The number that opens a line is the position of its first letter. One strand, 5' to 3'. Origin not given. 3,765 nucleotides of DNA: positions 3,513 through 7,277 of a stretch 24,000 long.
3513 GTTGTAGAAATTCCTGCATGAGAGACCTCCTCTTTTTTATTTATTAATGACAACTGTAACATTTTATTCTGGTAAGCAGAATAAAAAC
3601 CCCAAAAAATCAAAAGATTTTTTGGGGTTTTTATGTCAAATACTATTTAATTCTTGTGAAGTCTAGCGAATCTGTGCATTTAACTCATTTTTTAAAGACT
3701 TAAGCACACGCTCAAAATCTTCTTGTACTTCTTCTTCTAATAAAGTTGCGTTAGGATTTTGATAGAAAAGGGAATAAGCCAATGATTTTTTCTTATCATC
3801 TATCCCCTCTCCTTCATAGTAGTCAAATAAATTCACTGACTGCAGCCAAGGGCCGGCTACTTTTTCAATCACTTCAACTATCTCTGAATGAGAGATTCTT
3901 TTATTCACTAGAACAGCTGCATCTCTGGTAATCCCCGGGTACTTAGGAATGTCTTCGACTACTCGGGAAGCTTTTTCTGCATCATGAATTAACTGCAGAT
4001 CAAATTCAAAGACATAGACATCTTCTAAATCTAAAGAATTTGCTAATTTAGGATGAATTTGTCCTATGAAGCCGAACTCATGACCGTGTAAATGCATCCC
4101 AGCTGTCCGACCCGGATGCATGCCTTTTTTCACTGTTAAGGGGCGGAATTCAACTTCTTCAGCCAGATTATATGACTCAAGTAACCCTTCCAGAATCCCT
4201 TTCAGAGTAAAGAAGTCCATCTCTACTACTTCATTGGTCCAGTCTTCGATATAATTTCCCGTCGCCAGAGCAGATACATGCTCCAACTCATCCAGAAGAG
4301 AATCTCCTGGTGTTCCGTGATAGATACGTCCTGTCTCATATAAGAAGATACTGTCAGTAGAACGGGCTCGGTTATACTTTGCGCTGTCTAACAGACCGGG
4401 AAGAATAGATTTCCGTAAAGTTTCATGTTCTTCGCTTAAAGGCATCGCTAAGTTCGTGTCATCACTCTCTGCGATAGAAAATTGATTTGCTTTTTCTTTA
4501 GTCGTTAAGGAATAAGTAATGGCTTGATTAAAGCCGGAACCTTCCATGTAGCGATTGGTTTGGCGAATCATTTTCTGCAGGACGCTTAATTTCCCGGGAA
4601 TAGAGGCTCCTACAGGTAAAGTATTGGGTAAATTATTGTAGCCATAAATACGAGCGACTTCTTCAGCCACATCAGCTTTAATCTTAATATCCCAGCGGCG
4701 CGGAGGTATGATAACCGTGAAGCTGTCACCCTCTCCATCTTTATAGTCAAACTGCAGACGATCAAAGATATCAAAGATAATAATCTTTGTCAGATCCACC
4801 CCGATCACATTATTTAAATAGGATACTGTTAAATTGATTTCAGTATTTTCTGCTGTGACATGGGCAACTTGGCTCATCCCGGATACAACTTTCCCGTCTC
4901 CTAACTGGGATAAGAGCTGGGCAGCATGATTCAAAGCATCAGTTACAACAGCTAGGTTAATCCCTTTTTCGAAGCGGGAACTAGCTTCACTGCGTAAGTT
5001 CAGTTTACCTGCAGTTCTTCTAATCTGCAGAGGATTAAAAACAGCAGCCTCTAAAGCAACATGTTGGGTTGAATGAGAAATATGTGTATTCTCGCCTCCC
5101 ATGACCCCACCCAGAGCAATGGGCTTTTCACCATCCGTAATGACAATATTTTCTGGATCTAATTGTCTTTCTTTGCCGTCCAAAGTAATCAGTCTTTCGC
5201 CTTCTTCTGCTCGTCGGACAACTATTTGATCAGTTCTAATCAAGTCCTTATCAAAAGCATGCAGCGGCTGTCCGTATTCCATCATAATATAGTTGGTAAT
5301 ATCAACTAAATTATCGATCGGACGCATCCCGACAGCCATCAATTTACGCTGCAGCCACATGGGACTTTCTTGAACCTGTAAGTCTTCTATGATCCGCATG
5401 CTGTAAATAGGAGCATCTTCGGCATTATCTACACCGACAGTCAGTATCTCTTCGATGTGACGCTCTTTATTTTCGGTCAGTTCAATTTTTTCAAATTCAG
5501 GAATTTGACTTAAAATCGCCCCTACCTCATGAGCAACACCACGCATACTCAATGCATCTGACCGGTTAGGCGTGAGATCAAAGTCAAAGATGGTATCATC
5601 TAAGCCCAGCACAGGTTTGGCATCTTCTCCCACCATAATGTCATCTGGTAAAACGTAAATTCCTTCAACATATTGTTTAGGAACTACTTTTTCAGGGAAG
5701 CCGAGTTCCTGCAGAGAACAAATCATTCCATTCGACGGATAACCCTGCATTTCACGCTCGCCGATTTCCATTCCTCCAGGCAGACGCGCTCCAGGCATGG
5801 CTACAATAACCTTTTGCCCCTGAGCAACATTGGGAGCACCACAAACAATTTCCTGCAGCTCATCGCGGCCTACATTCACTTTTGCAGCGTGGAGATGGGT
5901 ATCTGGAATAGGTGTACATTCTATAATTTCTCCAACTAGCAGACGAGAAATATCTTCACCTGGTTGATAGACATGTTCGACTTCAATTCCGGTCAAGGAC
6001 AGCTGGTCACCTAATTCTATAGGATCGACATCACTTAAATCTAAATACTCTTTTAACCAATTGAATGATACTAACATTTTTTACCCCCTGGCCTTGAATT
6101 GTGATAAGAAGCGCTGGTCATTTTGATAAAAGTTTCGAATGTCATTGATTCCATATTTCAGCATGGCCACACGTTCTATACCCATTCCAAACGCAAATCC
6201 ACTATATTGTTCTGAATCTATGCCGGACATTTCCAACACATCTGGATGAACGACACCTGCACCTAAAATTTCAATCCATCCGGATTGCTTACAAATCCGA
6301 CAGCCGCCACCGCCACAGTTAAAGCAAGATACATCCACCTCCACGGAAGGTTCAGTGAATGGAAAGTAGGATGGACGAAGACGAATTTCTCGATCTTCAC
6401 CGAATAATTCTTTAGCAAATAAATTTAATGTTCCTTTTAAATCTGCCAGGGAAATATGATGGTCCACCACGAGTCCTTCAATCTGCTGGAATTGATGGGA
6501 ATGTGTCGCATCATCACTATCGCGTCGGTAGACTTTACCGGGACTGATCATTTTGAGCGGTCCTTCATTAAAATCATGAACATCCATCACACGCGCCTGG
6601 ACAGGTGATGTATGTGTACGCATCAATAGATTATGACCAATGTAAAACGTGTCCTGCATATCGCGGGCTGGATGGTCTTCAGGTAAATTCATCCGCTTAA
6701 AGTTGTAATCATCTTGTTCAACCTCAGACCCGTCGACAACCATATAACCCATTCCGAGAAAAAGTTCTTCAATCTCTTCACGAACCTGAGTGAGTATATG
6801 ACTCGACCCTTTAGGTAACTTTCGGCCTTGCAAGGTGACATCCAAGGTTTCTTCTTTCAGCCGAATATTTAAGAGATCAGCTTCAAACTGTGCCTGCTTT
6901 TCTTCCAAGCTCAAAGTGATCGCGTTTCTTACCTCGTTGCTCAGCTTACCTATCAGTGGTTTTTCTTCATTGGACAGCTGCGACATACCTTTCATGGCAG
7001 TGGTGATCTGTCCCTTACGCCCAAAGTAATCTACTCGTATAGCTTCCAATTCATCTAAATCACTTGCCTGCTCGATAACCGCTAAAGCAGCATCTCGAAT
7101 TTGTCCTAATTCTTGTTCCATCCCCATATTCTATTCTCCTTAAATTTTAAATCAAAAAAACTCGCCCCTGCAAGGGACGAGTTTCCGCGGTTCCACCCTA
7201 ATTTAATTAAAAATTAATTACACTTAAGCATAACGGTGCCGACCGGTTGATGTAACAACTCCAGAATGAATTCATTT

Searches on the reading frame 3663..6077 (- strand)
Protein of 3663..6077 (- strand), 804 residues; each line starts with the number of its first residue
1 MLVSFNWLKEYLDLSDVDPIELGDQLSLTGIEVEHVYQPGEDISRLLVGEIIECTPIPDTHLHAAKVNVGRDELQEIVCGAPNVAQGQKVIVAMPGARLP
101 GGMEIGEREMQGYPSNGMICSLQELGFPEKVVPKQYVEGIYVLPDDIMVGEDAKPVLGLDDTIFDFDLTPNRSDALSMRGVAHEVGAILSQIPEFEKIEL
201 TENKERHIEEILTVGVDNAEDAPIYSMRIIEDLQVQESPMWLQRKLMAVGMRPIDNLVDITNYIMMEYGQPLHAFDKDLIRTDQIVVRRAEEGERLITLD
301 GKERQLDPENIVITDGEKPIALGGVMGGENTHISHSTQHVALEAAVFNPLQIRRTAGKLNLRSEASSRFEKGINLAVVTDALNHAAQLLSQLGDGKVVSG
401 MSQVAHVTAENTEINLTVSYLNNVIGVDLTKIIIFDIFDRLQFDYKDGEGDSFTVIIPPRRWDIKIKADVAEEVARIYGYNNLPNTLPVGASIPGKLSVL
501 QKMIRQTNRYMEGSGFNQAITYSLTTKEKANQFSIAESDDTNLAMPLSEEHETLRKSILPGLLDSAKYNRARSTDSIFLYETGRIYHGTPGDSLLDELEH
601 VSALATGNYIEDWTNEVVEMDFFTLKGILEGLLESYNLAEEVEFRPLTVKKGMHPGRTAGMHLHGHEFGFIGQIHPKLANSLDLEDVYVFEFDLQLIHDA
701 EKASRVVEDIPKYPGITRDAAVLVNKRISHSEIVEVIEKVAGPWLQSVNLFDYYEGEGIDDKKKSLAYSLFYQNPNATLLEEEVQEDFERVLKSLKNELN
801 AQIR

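Call 71: search_protein_families(library=pfam, proteins=[window:3663-6077:-], max_evalue=0.00001)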
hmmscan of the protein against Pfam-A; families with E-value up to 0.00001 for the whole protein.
window:3663-6077:- (804 aa): 5 families
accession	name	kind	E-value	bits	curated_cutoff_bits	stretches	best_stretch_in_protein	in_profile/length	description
PF03483.22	B3_4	-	3.1e-67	226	29.3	1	222-392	2-172/174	B3/4 domain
PF17759.6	tRNA_synthFbeta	-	2.3e-61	207.4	22.4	1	483-694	1-214/214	Phenylalanyl tRNA synthetase beta chain CLM domain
PF03147.19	FDX-ACB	-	2.3e-27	95.7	31.1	1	711-804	1-94/94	Ferredoxin-fold anticodon binding domain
PF03484.21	B5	-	3e-20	72.6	28.6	1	414-480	1-67/67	tRNA synthetase B5 domain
PF01588.26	tRNA_bind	-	3.9e-13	49.8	27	1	47-150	2-94/96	Putative tRNA binding domain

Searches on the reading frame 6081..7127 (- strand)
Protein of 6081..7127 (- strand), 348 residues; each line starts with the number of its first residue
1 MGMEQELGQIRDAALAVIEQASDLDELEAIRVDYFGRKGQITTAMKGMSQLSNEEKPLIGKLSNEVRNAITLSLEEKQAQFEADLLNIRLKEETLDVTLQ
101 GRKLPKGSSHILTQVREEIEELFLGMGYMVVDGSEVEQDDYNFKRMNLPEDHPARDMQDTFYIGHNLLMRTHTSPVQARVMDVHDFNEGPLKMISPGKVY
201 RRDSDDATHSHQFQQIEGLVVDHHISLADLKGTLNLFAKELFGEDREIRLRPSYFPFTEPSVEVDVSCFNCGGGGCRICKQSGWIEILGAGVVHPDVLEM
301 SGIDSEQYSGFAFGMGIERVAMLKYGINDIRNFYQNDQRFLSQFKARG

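Call 71: search_protein_families(library=pfam, proteins=[window:6081-7127:-], max_evalue=0.00001)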
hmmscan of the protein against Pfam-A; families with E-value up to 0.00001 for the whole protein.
window:6081-7127:- (348 aa): 2 families
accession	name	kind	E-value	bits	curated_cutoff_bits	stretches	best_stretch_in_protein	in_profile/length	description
PF01409.25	tRNA-synt_2d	-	1.8e-104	349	19.8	1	95-344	2-246/246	tRNA synthetases class II core domain (F)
PF02912.23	Phe_tRNA-synt_N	-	2.8e-22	78.9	22.3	1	22-89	1-68/69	Aminoacyl tRNA synthetase class II, N-terminal domain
